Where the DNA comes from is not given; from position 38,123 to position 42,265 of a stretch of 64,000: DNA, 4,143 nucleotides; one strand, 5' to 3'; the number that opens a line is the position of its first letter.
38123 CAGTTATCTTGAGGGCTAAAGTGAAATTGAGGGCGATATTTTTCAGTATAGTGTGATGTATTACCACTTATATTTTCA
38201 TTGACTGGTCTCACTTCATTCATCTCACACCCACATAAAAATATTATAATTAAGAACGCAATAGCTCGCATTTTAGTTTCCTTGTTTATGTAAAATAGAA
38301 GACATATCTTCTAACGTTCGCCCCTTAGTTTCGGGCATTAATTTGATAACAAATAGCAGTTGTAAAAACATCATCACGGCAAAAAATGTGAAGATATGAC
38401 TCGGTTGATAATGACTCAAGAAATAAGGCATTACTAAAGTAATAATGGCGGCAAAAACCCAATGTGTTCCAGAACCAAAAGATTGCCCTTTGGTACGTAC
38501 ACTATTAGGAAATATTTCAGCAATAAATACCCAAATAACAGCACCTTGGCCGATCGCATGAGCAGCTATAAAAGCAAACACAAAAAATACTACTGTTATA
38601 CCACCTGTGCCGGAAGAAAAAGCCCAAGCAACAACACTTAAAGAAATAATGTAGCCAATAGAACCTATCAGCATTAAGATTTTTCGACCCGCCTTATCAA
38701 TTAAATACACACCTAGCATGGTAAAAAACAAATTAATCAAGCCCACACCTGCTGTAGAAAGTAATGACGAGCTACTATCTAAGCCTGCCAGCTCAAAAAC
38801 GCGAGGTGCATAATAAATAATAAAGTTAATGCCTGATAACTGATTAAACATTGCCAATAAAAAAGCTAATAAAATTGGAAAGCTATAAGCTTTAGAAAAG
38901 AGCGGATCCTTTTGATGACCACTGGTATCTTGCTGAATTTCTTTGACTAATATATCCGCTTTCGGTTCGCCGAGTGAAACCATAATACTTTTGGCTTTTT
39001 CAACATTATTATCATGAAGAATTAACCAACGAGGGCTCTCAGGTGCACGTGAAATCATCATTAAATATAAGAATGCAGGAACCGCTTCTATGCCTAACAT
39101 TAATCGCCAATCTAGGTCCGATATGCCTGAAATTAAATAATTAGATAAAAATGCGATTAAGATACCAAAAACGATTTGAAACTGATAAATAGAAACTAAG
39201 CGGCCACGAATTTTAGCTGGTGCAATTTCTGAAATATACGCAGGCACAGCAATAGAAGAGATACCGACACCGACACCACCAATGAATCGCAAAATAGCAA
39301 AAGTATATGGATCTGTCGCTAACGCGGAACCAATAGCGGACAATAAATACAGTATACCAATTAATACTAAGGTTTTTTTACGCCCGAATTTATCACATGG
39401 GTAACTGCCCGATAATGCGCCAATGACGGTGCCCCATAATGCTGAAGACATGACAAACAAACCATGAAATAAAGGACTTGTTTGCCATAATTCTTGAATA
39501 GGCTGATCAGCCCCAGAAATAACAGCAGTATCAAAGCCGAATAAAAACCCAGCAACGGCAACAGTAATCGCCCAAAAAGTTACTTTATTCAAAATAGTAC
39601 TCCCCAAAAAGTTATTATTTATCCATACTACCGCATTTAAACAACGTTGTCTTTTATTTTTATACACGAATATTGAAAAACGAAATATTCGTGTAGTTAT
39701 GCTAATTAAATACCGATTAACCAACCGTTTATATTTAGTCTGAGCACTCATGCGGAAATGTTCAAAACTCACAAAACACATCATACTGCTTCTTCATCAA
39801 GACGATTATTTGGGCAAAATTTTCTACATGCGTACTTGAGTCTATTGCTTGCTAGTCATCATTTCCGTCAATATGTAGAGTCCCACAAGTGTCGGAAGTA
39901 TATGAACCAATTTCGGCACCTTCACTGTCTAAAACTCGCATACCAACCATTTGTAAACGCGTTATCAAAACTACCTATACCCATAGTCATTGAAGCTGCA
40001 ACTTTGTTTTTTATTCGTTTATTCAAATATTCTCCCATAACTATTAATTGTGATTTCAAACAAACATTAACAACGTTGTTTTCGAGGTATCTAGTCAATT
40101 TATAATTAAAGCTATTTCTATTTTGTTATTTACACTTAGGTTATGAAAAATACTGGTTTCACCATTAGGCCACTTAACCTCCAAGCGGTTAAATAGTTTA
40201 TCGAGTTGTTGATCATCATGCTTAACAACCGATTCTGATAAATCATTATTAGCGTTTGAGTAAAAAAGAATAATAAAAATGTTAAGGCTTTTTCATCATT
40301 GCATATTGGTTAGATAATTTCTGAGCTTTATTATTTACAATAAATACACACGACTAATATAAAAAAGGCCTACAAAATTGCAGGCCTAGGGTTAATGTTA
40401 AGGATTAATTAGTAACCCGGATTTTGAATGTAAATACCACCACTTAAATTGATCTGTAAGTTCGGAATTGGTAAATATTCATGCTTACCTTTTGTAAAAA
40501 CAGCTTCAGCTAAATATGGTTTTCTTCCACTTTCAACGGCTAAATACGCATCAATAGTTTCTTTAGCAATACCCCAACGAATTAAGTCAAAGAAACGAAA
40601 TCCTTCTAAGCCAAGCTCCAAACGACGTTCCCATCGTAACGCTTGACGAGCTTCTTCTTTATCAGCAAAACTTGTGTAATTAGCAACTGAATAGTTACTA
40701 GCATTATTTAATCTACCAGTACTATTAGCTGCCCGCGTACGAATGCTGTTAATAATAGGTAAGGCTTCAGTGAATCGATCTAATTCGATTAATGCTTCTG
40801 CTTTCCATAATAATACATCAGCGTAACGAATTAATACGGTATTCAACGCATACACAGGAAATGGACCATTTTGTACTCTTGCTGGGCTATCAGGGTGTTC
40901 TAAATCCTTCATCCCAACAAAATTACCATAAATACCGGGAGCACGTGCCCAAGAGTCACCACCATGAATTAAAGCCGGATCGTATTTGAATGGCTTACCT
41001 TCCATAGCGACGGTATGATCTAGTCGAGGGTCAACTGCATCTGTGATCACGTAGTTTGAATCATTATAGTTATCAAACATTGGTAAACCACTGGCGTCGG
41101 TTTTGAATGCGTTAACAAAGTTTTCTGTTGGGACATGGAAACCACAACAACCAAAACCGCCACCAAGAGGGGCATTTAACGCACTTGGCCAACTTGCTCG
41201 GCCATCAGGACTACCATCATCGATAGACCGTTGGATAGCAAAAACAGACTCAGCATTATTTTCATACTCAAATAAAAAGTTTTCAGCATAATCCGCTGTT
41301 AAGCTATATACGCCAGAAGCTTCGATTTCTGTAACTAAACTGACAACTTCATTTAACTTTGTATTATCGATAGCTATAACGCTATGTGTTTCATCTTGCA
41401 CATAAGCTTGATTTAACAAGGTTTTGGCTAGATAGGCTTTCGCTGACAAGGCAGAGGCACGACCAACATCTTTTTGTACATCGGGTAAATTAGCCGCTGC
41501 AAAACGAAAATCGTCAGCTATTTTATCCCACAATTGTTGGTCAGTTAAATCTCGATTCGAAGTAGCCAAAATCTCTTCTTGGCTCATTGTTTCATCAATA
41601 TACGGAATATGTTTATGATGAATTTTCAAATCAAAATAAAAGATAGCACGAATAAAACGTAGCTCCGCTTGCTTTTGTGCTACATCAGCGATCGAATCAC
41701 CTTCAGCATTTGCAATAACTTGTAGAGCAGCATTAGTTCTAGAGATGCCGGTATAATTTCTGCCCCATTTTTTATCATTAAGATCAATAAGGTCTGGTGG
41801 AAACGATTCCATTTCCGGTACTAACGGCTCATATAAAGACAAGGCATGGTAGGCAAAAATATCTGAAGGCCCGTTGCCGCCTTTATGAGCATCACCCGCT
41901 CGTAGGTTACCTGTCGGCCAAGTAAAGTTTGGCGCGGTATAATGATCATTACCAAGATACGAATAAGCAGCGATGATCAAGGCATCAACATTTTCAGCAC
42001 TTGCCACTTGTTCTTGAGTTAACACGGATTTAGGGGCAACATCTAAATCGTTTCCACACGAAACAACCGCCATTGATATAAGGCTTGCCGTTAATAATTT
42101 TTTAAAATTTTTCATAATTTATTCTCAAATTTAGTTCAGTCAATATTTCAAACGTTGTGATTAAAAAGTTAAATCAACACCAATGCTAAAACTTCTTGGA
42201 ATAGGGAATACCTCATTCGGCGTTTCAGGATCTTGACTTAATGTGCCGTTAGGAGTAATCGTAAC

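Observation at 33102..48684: Bacteroides-type fructan PUL with a genuine SusC/SusD pair in a gammaproteobacterium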

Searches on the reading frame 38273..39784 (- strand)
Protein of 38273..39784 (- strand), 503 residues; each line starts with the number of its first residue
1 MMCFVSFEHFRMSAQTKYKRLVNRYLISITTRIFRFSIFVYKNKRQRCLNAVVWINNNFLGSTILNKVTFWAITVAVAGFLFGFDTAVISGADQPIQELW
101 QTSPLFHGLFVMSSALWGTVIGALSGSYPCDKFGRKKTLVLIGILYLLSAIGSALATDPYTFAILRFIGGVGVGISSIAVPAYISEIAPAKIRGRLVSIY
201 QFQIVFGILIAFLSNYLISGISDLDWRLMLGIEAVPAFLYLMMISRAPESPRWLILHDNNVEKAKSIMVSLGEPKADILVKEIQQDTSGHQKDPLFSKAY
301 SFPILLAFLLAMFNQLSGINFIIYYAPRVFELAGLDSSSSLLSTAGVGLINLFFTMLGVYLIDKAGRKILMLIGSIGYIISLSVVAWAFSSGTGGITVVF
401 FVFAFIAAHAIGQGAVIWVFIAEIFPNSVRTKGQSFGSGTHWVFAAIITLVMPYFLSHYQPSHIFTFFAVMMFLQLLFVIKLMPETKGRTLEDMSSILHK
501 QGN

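Call 3: search_protein_families(library=pfam, proteins=[window:38273-39784:-])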
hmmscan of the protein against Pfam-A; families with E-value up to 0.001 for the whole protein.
window:38273-39784:- (503 aa): 2 families
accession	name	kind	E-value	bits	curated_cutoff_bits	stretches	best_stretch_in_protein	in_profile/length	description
PF00083.30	Sugar_tr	-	2.1e-102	343.8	22.3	1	71-496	1-450/452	Sugar (and other) transporter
PF07690.21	MFS_1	-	2.3e-34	119.3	33.4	2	76-412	2-311/347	Major Facilitator Superfamily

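Call 4: search_protein_families(library=ncbifam, proteins=[window:38273-39784:-], max_evalue=0.01)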
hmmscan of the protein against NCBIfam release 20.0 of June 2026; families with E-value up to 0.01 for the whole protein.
window:38273-39784:- (503 aa): 20 families
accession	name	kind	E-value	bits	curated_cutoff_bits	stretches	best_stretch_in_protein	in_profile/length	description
TIGR00879.1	SP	subfamily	4e-104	349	237.8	1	67-493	54-509/510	sugar porter family MFS transporter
NF007484.0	PRK10077.1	equivalog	2.8e-99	333.1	608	1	73-500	15-474/480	D-xylose transporter XylE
NF052357.1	GlucTporGlcPStph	equivalog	2.5e-76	257.3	750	1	73-500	10-439/445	glucose transporter GlcP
TIGR00895.1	2A0115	subfamily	2.6e-41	141.9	418.55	1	63-440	9-382/398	aromatic acid/H+ symport family MFS transporter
TIGR00898.1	2A0119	subfamily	1.3e-30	106.7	550.75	1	112-493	132-505/506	cation transport protein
NF053517.1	HbztTptrPcaK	equivalog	2.1e-20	73.1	770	1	75-449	24-393/437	4-hydroxybenzoate transporter PcaK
TIGR00887.1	2A0109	equivalog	1.5e-15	57.1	610.3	2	358-495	355-500/502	phosphate:H+ symporter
TIGR00880.1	2_A_01_02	superfamily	1.5e-14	54.3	131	2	108-244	1-134/141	multidrug resistance protein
TIGR00883.1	2A0106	subfamily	7.6e-14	51.6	443.45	1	158-472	95-395/400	metabolite/H+ symporter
TIGR00891.1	2A0112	subfamily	1.4e-13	50.7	552.9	1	79-273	20-215/405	sialate:H+ symport family MFS transporter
NF008586.0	PRK11551.1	equivalog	7e-13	48.3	410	1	80-266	25-209/406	3-(3-hydroxy-phenyl)propionate transporter MhpT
TIGR00710.1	efflux_Bcr_CflA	subfamily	9.4e-10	38.4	200.9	2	113-190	47-124/385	Bcr/CflA family efflux MFS transporter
NF008963.0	PRK12307.1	equivalog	1.3e-09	37.7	637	1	109-256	56-201/426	MFS transporter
NF003024.0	PRK03893.1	subfamily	1.3e-09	37.4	604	1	65-263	15-211/497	sialate:H+ symport family MFS transporter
TIGR00893.1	2A0114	subfamily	2.6e-07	29.9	395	1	111-481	34-397/399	D-galactonate transporter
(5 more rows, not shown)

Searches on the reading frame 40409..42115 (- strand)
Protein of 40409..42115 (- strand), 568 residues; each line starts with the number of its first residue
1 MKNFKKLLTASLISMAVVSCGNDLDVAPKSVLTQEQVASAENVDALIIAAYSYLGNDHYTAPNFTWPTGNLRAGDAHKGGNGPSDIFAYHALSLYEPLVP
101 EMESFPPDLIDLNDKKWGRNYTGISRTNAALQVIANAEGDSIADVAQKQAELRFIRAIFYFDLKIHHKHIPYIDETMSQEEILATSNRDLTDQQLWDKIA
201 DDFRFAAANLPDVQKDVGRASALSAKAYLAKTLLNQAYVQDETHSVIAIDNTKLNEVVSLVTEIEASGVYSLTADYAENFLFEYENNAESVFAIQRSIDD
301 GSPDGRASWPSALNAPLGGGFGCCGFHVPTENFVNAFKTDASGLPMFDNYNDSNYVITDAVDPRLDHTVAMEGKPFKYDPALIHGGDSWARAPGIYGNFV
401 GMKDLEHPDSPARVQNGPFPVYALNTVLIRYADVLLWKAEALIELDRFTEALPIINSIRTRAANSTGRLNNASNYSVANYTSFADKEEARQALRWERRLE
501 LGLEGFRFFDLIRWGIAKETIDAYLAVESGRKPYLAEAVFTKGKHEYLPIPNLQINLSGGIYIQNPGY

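Call 3: search_protein_families(library=pfam, proteins=[window:40409-42115:-])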
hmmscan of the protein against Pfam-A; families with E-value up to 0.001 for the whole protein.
window:40409-42115:- (568 aa): 2 families
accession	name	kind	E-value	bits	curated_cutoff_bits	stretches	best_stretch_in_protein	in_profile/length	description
PF07980.17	SusD_RagB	-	1.9e-34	120.1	23.1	1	289-568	2-297/297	SusD family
PF14322.12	SusD-like_3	-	5.2e-13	50.1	27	1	113-234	74-191/191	Starch-binding associating with outer membrane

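Call 4: search_protein_families(library=ncbifam, proteins=[window:40409-42115:-], max_evalue=0.01)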
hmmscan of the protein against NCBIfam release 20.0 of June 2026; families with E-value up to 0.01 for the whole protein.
window:40409-42115:- (568 aa): 1 family
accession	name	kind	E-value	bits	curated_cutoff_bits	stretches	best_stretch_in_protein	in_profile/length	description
NF033071.0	SusD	exception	3.8e-10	38.6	725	2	135-290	134-288/558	starch-binding outer membrane lipoprotein SusD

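Call 9: find_homologous_proteins(query=window:40409-42115:-)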
Query window:40409-42115:- (568 aa): 6155 proteins with E <= 0.001 among 8000 candidates; the best 120 are listed.
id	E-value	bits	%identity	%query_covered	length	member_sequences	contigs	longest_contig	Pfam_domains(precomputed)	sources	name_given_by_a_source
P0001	0.0e+0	1233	94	100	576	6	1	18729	PF14322.13,PF07980.18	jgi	jgi:hypothetical protein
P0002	0.0e+0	1152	87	100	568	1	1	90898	PF14322.13,PF07980.18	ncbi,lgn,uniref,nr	ncbi:RagB/SusD family nutrient uptake outer membrane protein [Colwellia sp. MB02u-9]|uniref:RagB/Sus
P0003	0.0e+0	1138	86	100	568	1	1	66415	PF14322.13,PF07980.18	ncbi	ncbi:MAG: RagB/SusD family nutrient uptake outer membrane protein [Colwellia sp.]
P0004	0.0e+0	1101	85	98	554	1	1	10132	PF14322.13,PF07980.18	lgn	-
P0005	0.0e+0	1034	78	100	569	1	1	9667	PF14322.13,PF07980.18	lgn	-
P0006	0.0e+0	1032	78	100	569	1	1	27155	PF14322.13,PF07980.18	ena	-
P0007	0.0e+0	1032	78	100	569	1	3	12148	PF14322.13,PF07980.18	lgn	-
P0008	0.0e+0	1032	78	100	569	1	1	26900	PF14322.13,PF07980.18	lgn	-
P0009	0.0e+0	1031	78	100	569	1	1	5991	PF14322.13,PF07980.18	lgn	-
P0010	0.0e+0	1031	77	100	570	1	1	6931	PF14322.13,PF07980.18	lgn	-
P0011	0.0e+0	1031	77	100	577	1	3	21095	PF14322.13,PF07980.18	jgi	jgi:hypothetical protein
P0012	0.0e+0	1031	78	100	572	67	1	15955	PF14322.13,PF07980.18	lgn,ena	-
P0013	0.0e+0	1031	78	100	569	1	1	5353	PF14322.13,PF07980.18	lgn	-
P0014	0.0e+0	1030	76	100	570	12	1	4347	PF14322.13,PF07980.18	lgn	-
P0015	0.0e+0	1029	77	100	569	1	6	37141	PF14322.13,PF07980.18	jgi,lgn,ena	jgi:hypothetical protein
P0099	1.3e-292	990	76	100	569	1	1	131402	PF14322.13,PF07980.18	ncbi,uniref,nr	ncbi:putative outer membrane protein, probably involved in nutrient binding [Pseudoalteromonas disti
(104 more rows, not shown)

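Call 77: list_cluster_members(proteins=[P0139, P0140, P0142, P0143, P0135, P0137, P0138, P0136, P0130, P0099])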
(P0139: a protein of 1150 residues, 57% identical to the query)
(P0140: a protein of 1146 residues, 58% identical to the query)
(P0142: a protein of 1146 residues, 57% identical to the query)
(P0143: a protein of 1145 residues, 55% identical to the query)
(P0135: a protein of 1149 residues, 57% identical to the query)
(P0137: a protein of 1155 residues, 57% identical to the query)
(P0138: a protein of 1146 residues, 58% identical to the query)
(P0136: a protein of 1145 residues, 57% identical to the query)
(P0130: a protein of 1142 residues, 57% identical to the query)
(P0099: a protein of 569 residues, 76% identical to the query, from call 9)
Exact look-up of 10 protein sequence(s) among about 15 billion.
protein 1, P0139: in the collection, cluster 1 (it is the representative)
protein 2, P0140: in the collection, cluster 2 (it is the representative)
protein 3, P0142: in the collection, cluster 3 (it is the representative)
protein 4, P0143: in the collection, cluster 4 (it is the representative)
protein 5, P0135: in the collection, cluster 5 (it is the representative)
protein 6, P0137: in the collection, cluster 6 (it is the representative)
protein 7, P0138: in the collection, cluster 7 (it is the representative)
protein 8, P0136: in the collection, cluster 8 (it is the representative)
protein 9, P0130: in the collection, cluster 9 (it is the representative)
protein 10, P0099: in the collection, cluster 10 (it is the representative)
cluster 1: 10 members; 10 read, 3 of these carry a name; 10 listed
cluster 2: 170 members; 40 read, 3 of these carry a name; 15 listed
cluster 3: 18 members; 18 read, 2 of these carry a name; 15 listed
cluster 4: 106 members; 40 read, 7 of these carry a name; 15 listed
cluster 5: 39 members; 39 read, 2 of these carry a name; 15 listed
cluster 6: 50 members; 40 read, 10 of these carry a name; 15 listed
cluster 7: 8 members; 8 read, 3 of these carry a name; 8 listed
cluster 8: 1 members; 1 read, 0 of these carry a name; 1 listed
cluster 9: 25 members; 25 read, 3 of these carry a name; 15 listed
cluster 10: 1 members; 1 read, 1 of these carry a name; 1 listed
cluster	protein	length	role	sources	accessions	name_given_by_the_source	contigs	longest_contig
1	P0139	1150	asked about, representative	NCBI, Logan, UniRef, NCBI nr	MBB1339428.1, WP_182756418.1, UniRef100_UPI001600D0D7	hypothetical protein [Pseudoalteromonas sp. SR44-2] | hypothetical protein n=1 Tax=Pseudoalteromonas sp. SR44-2 TaxID=2760937 ...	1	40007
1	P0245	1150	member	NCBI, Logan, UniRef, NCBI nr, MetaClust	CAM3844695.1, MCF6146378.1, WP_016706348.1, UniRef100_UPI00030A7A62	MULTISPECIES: hypothetical protein [Pseudoalteromonas] | hypothetical protein n=1 Tax=Pseudoalteromonas TaxID=53246 RepID=UPI00030A7A62 | status=active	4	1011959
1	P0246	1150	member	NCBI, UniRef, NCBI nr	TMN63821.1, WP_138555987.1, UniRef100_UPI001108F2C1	hypothetical protein CWB85_21590 [Pseudoalteromonas sp. S1727] | hypothetical protein n=1 Tax=Pseudoalteromonas sp. S1727 TaxID=2066514 RepID=UPI001108F2C1 | hypothetical protein [Pseudoalteromonas sp. S1727]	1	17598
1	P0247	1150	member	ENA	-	-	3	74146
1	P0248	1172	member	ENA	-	-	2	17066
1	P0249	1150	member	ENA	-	-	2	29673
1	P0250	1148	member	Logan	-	-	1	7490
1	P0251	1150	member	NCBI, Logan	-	-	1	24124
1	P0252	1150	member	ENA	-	-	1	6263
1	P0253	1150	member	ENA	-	-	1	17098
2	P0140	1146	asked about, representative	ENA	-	-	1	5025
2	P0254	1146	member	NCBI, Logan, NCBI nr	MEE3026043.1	MAG: hypothetical protein VX729_00600 [Pseudomonadota bacterium] | hypothetical protein [Pseudomonadota bacterium]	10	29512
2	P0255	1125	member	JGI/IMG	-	sucrose-6-phosphate hydrolase SacC (GH32 family)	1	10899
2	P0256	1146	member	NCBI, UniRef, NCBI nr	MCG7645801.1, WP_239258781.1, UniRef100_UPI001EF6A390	hypothetical protein MHM87_09365 [Alteromonas sp. Cnat3-28] | hypothetical protein n=1 Tax=Alteromonas sp. Cnat3-28 TaxID=2917729 RepID=UPI001EF6A390 | hypothetical protein [Alteromonas sp. Cnat3-28]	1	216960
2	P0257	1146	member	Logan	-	-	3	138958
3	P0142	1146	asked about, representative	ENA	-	-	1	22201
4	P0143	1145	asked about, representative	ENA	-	-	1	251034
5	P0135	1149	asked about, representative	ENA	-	-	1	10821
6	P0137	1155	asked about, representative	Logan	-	-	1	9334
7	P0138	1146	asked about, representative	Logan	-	-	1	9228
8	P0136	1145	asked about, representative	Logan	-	-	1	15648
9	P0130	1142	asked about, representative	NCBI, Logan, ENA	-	-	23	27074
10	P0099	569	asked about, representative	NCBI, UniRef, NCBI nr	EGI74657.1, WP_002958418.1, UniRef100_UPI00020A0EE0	putative outer membrane protein, probably involved in nutrient binding [Pseudoalteromonas ... | RagB/SusD family nutrient uptake outer membrane protein n=1 Tax=Pseudoalteromonas ... | RagB/SusD family nutrient uptake outer membrane protein [Pseudoalteromonas distincta]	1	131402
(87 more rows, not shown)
